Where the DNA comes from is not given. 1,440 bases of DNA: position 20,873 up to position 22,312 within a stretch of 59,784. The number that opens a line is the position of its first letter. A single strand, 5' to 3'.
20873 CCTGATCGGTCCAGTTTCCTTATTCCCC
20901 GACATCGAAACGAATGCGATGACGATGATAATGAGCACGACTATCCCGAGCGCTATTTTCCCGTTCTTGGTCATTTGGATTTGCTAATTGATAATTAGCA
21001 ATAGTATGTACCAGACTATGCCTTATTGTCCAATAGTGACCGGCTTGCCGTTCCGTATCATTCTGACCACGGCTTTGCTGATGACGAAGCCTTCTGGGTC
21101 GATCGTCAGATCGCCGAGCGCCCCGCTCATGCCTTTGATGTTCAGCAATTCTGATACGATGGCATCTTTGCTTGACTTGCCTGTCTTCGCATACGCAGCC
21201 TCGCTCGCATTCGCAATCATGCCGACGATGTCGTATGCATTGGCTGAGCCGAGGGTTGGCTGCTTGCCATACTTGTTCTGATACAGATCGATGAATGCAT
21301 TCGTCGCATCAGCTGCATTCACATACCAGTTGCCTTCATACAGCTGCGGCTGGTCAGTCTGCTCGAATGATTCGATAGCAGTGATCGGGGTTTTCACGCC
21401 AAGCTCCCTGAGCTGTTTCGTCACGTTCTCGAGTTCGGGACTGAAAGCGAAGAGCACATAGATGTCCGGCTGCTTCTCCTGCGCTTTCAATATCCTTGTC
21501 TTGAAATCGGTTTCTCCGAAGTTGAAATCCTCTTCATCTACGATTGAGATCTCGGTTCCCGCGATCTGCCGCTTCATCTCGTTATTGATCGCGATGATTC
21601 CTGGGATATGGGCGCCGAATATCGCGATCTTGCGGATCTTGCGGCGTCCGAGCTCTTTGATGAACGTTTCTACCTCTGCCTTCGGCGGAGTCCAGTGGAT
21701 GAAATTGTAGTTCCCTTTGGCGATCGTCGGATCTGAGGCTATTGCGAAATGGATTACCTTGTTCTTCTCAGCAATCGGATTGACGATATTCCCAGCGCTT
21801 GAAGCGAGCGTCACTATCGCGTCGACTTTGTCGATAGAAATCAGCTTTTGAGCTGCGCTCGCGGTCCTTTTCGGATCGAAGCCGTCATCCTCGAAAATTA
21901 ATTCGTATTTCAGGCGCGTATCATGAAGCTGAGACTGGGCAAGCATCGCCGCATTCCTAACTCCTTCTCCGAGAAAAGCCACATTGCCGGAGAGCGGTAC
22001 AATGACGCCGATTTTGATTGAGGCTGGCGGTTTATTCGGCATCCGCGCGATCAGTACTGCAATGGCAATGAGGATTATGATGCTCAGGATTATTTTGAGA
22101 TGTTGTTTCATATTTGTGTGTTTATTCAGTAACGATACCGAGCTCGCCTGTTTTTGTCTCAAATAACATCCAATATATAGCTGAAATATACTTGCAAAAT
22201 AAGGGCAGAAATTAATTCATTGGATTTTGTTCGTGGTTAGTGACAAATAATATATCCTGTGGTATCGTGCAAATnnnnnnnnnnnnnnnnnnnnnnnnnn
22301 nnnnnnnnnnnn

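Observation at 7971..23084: One Liv-type ABC translocator interleaved with seven TM-anchored binding-protein paralogues and four TrmB-like HTH genes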

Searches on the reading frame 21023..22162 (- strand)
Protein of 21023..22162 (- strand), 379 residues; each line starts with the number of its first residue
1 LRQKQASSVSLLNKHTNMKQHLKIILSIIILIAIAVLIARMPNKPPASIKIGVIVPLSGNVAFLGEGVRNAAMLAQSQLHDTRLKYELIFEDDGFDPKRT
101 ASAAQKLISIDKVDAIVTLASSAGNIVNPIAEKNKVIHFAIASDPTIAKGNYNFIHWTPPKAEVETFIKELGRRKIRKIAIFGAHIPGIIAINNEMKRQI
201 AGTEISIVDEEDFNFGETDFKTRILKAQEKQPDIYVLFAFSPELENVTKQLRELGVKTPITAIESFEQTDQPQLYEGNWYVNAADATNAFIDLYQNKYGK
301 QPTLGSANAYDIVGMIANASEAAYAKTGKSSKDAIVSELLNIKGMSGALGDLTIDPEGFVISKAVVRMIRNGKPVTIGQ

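Call 4: search_protein_families(library=pfam, proteins=[window:21023-22162:-])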
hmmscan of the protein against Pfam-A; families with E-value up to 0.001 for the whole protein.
window:21023-22162:- (379 aa): 3 families
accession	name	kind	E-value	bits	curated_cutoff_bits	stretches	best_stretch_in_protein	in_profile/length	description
PF13458.12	Peripla_BP_6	-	3.2e-46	159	31.7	1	48-362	1-331/343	Periplasmic binding protein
PF13433.12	Peripla_BP_5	-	1.2e-09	38.2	27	1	49-363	1-329/363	Periplasmic binding protein domain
PF01094.35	ANF_receptor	-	1.6e-09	37.7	25.4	1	78-361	12-341/353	Receptor family ligand binding region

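Call 7: search_protein_families(library=ncbifam, proteins=[window:21023-22162:-], max_evalue=0.01)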
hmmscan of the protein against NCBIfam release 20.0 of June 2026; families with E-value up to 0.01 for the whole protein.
window:21023-22162:- (379 aa): 3 families
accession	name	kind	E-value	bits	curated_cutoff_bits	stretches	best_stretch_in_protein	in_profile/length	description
NF011933.0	PRK15404.1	subfamily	6.4e-13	48.5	477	1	30-264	10-250/370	high-affinity branched-chain amino acid ABC transporter substrate-binding protein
TIGR03669.1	urea_ABC_arch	equivalog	2.9e-10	39.7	494.8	1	49-364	1-330/375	urea ABC transporter substrate-binding protein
TIGR03407.1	urea_ABC_UrtA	exception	3.4e-09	36.1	492.75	1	49-325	1-299/361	urea ABC transporter substrate-binding protein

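Call 52: search_solved_structures(query=window:21023-22114:-, max_evalue=1e-8, show_alignments=1)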
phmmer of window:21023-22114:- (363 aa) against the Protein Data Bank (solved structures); distinct sequences matched with E-value up to 1e-8: 7.
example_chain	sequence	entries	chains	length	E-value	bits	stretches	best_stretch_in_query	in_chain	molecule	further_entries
3td9_A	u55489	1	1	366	3.9e-21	78.9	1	33-357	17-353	Branched chain amino acid ABC transporter, periplasmic amino acid-binding protein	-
4ey3_A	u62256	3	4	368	2e-15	60.2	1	32-348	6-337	Twin-arginine translocation pathway signal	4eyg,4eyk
4nqr_A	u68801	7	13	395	8.6e-15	58.1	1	32-348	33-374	Amino acid/amide ABC transporter substrate-binding protein, HAAT family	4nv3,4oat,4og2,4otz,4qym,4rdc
4obb_A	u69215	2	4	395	1.1e-14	57.7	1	32-348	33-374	Amino acid/amide ABC transporter substrate-binding protein, HAAT family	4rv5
4gnr_A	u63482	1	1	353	4.1e-14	55.8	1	32-357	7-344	ABC transporter substrate-binding protein-branched chain amino acid transport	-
4n0q_A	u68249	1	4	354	5.5e-10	42.3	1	31-345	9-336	Leu/Ile/Val-binding protein homolog 3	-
8tg1_A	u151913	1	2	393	3.7e-09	39.6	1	28-315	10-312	Extracellular ligand-binding receptor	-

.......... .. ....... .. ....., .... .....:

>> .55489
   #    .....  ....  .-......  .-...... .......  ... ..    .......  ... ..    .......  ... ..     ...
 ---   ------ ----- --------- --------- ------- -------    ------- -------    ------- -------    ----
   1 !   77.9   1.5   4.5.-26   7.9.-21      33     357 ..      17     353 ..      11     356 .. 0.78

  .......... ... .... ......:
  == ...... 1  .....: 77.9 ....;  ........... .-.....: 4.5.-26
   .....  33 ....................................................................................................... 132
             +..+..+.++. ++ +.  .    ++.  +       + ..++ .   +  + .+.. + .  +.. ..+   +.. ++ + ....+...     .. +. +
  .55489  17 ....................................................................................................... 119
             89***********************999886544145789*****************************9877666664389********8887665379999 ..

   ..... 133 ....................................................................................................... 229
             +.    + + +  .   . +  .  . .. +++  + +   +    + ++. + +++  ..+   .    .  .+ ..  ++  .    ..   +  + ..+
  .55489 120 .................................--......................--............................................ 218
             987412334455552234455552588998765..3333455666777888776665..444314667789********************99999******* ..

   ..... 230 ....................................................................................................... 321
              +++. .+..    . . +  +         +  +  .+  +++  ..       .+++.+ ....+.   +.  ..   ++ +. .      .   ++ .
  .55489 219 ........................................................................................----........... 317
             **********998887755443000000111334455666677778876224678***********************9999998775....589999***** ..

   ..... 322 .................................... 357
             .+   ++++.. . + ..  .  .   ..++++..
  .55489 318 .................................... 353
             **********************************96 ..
